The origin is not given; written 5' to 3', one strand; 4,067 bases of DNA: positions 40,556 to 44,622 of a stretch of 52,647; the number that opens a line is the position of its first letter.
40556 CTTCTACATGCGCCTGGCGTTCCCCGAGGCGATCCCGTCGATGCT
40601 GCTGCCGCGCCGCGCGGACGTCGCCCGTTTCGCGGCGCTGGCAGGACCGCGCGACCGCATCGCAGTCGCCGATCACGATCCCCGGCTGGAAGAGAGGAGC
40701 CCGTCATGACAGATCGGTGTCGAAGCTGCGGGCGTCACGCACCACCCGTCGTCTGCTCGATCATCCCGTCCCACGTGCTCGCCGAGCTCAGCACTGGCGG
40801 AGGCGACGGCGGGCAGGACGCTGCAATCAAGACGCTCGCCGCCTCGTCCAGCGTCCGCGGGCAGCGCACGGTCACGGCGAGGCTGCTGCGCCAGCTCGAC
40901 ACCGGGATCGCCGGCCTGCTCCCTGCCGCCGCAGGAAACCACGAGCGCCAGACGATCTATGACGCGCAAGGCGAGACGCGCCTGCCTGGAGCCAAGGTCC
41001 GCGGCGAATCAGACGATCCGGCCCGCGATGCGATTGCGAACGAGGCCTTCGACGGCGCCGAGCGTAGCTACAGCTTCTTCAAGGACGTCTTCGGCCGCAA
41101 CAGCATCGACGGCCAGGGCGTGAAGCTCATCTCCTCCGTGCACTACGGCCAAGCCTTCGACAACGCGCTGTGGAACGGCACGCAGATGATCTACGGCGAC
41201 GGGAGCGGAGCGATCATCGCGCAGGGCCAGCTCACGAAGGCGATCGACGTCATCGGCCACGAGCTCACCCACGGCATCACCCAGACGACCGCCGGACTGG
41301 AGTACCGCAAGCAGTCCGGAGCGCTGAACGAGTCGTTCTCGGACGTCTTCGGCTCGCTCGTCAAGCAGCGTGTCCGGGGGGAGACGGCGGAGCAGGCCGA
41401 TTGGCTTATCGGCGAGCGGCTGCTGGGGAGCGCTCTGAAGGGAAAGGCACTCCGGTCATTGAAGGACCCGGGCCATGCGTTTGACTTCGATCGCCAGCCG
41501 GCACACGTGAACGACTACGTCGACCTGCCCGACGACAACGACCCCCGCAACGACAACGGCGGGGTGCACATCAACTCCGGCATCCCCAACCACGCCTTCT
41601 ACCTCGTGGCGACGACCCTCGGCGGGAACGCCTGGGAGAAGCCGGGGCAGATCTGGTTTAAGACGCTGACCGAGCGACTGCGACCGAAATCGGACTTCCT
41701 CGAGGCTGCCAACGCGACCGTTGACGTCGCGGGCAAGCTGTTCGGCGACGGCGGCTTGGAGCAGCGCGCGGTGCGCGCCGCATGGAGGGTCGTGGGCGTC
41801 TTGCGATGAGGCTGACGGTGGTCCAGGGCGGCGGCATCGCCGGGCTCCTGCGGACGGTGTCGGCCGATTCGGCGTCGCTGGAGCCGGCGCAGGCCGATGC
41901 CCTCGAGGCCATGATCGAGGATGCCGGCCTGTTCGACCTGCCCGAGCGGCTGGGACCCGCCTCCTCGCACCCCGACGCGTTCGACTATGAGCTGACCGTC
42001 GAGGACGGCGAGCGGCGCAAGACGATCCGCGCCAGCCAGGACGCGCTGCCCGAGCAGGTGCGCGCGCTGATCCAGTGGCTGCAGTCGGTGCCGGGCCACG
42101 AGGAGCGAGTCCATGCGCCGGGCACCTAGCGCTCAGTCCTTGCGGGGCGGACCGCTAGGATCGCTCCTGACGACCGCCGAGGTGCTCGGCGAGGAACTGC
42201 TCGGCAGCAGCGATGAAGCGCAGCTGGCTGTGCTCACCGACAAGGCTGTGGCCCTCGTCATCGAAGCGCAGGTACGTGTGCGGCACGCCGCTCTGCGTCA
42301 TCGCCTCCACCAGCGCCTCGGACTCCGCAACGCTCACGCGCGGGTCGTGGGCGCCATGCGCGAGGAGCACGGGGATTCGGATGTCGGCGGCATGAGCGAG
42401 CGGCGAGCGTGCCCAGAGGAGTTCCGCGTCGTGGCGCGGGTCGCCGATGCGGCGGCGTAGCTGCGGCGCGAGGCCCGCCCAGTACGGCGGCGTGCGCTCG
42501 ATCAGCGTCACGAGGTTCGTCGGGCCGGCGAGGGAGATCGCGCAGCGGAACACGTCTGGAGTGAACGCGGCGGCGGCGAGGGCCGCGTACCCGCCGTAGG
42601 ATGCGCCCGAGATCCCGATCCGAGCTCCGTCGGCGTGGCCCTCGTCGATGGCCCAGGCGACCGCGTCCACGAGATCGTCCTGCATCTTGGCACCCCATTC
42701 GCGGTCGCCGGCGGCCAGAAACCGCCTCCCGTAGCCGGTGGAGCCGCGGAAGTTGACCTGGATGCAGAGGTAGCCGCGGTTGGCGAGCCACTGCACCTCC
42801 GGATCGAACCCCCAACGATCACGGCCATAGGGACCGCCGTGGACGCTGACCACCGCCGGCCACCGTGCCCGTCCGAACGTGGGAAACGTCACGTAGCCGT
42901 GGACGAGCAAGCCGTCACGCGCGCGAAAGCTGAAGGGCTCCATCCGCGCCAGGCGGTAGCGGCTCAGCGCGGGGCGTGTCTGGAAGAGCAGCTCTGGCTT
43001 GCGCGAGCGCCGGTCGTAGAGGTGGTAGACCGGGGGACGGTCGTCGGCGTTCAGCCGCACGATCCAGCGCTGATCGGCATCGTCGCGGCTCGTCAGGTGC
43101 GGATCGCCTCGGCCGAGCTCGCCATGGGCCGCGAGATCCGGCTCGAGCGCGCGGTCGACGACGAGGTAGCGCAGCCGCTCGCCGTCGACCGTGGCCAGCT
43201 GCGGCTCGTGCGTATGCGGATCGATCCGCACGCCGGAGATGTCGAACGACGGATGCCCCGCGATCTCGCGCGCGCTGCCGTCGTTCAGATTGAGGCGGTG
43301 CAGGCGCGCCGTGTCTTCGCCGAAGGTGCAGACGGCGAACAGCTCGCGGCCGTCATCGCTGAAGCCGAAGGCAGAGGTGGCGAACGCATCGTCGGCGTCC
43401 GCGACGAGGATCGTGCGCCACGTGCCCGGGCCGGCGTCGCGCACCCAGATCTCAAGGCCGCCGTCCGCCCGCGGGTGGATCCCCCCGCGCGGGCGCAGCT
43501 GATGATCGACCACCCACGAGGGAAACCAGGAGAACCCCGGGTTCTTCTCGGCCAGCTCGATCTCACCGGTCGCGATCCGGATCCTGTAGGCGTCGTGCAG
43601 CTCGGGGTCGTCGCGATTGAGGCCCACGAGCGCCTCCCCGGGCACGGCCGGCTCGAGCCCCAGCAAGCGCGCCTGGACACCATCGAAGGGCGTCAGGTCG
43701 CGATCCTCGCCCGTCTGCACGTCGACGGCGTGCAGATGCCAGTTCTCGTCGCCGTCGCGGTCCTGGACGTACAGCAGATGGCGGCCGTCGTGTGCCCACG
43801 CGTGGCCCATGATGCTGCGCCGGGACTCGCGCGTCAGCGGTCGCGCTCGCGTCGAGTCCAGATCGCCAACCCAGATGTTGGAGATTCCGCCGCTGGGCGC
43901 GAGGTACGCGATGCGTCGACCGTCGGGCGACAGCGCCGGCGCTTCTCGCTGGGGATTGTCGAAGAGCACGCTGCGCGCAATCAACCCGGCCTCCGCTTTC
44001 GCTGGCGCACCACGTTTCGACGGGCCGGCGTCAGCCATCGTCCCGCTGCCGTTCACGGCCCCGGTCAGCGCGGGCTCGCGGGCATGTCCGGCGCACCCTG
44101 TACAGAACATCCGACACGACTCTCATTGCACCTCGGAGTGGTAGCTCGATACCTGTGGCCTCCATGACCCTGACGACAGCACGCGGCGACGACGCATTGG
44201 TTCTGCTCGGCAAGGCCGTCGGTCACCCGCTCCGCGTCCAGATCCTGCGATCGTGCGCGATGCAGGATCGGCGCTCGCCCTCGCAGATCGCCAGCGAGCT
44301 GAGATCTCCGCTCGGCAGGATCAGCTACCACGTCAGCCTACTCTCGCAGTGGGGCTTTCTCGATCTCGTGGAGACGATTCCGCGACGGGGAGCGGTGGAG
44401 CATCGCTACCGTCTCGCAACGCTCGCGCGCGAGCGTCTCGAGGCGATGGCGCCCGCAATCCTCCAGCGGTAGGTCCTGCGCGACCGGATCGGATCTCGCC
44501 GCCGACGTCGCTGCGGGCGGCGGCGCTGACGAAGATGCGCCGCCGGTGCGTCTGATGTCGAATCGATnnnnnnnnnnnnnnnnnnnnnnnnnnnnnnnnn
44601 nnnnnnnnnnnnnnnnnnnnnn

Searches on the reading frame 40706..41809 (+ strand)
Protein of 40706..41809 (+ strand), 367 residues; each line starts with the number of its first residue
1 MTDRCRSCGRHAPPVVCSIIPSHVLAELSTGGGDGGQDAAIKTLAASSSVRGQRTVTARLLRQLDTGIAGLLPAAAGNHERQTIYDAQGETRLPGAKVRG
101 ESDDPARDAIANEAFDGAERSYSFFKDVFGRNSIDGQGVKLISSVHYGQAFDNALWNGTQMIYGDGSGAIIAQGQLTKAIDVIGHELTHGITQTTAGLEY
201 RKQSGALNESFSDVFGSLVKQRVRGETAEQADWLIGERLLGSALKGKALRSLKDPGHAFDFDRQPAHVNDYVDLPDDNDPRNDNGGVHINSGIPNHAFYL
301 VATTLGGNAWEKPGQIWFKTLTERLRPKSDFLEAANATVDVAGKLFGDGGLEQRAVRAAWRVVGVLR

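Call 37: search_protein_families(library=pfam, proteins=[window:40706-41809:+], max_evalue=0.01)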
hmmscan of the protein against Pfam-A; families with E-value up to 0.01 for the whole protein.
window:40706-41809:+ (367 aa): 2 families
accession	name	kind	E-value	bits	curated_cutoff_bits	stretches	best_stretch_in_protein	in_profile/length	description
PF02868.21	Peptidase_M4_C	-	2.7e-54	183.9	24.4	1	196-365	1-165/165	Thermolysin metallopeptidase, alpha-helical domain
PF01447.24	Peptidase_M4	-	3.2e-28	99.4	22.4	1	81-193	30-145/145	Thermolysin metallopeptidase, catalytic domain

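Call 73: search_protein_families(library=ncbifam, proteins=[window:40706-41809:+], max_evalue=0.001)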
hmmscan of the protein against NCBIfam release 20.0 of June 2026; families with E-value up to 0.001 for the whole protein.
window:40706-41809:+ (367 aa): 2 families
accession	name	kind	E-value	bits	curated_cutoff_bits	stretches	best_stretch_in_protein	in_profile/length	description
NF045902.1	MetaloprotProALeg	equivalog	2.6e-26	92.4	900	1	127-343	318-515/539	zinc metalloprotease ProA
NF047971.1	ThermolysLepto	equivalog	9.7e-21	73.6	1350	1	103-365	341-619/776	M4 family metalopeptidase thermolysin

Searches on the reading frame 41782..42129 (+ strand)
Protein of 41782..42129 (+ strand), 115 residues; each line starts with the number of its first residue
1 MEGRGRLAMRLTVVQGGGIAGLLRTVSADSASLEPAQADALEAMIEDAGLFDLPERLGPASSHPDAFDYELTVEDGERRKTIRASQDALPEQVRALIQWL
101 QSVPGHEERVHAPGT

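Call 37: search_protein_families(library=pfam, proteins=[window:41782-42129:+], max_evalue=0.01)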
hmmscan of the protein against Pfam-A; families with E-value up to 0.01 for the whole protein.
window:41782-42129:+ (115 aa): 2 families
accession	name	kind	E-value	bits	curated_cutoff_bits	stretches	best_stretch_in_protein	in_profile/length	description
PF20242.3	Emfourin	-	3.3e-20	72.7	27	1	15-101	3-91/91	Emfourin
PF20033.5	DUF6438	-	4.4e-05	24.2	30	1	31-102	43-114/116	Domain of unknown function (DUF6438)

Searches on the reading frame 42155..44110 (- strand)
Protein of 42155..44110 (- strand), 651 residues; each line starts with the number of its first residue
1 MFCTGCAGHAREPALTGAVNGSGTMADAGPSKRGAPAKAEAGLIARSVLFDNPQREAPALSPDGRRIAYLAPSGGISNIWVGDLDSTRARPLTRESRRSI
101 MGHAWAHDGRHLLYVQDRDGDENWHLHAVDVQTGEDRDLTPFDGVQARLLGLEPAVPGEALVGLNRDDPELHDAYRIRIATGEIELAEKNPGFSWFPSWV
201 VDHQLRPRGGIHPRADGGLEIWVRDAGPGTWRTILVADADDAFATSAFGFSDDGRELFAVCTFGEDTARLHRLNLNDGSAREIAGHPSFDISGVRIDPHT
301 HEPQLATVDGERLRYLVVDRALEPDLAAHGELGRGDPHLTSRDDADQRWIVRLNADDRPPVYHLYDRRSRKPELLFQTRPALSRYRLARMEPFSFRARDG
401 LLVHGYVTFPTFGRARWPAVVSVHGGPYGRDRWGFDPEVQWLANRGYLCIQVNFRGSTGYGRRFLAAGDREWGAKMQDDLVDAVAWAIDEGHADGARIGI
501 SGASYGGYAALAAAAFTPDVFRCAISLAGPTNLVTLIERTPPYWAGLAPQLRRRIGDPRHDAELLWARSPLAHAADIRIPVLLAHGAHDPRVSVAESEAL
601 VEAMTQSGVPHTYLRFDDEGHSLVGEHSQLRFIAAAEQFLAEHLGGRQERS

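Call 5: search_protein_families(library=pfam, proteins=[window:42155-44110:-], max_evalue=0.01)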
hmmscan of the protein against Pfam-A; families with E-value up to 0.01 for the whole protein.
window:42155-44110:- (651 aa): 12 families
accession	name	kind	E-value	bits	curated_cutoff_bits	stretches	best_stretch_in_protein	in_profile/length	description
PF00326.27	Peptidase_S9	-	7.6e-47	160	22.6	1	433-646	1-212/213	Prolyl oligopeptidase family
PF02129.25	Peptidase_S15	-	8.3e-15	55.6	23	1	399-534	1-133/262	X-Pro dipeptidyl-peptidase (S15 family)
PF20434.5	BD-FAE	-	1.4e-10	41.5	26.8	1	410-603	6-214/215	BD-FAE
PF00561.26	Abhydrolase_1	-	2.2e-10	41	25.8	1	418-546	1-118/245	alpha/beta hydrolase fold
PF01738.24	DLH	-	1.1e-08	35.4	21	1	405-629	3-194/217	Dienelactone hydrolase family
PF12146.15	Hydrolase_4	-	1.4e-08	34.8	27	2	572-626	185-237/239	Serine aminopeptidase, S33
PF00756.26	Esterase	-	1.7e-06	28.5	22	1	494-615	113-230/251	Putative esterase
PF07676.18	PD40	-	2.8e-06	27.6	20.9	0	56-70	12-26/38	WD40-like Beta Propeller Repeat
PF05448.18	AXE1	-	3.9e-05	23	21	1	394-520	60-200/321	Acetyl xylan esterase (AXE1)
PF12697.13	Abhydrolase_6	-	0.00098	20.3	26.3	1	420-627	1-210/217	Alpha/beta hydrolase family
PF02230.22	Abhydrolase_2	-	0.0039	17.5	23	0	577-627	155-205/217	Phospholipase/Carboxylesterase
PF07859.19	Abhydrolase_3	-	0.0048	17.1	25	0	478-623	50-208/210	alpha/beta hydrolase fold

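Call 37: search_protein_families(library=pfam, proteins=[window:42155-44110:-], max_evalue=0.01)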
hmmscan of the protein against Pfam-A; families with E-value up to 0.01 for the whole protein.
window:42155-44110:- (651 aa): 12 families
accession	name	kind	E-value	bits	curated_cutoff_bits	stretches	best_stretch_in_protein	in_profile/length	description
PF00326.27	Peptidase_S9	-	7.6e-47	160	22.6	1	433-646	1-212/213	Prolyl oligopeptidase family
PF02129.25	Peptidase_S15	-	8.3e-15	55.6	23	1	399-534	1-133/262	X-Pro dipeptidyl-peptidase (S15 family)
PF20434.5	BD-FAE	-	1.4e-10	41.5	26.8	1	410-603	6-214/215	BD-FAE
PF00561.26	Abhydrolase_1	-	2.2e-10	41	25.8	1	418-546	1-118/245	alpha/beta hydrolase fold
PF01738.24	DLH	-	1.1e-08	35.4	21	1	405-629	3-194/217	Dienelactone hydrolase family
PF12146.15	Hydrolase_4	-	1.4e-08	34.8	27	2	572-626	185-237/239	Serine aminopeptidase, S33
PF00756.26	Esterase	-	1.7e-06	28.5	22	1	494-615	113-230/251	Putative esterase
PF07676.18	PD40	-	2.8e-06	27.6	20.9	0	56-70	12-26/38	WD40-like Beta Propeller Repeat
PF05448.18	AXE1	-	3.9e-05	23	21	1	394-520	60-200/321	Acetyl xylan esterase (AXE1)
PF12697.13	Abhydrolase_6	-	0.00098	20.3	26.3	1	420-627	1-210/217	Alpha/beta hydrolase family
PF02230.22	Abhydrolase_2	-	0.0039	17.5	23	0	577-627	155-205/217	Phospholipase/Carboxylesterase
PF07859.19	Abhydrolase_3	-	0.0048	17.1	25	0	478-623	50-208/210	alpha/beta hydrolase fold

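Call 73: search_protein_families(library=ncbifam, proteins=[window:42155-44110:-], max_evalue=0.001)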
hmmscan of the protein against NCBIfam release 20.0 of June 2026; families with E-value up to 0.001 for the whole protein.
window:42155-44110:- (651 aa): 8 families
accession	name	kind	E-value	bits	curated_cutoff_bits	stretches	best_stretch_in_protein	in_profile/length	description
NF053518.1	DipepPtdsDpp5Prph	equivalog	8.5e-27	93.9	900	1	361-624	367-634/655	dipeptidyl-peptidase Dpp5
NF033523.0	lasso_peptidase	equivalog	2.8e-23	82.6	400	2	358-622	345-615/638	Atxe2 family lasso peptide isopeptidase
TIGR00976.1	CocE_NonD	subfamily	3.7e-11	42.8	66.3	1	397-533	3-134/550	CocE/NonD family hydrolase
NF002183.0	PRK01029.1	equivalog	3.1e-09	36.4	405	1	54-123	328-396/429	Tol-Pal system protein TolB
TIGR02800.1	propeller_TolB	equivalog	5.6e-09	35.4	343.15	1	56-137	238-316/418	Tol-Pal system beta propeller repeat protein TolB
NF050058.1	e_dPHAscl_type1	hypoth_equivalog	1.2e-08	34.8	150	1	480-606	88-206/276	extracellular catalytic domain type 1 short-chain-length polyhydroxyalkanoate depolymerase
NF007857.0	PRK10566.1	equivalog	5.4e-07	29.7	201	1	479-610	90-218/249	esterase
NF047920.1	lactonase_UilS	equivalog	5.4e-06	26.3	400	1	444-526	50-127/285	UilS family quorum-quenching N-acyl-homoserine lactonase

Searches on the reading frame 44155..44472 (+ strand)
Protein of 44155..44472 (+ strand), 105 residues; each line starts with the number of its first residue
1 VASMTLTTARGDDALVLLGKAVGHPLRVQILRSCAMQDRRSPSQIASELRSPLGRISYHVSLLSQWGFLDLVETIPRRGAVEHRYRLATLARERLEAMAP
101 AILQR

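Call 7: search_protein_families(library=pfam, proteins=[window:44155-44472:+], max_evalue=0.001)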
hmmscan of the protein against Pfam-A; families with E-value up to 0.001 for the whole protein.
window:44155-44472:+ (105 aa): 1 family
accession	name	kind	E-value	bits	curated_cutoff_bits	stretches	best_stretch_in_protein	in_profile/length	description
PF12840.13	HTH_20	-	1.2e-05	25.6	27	1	23-71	2-50/51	Helix-turn-helix domain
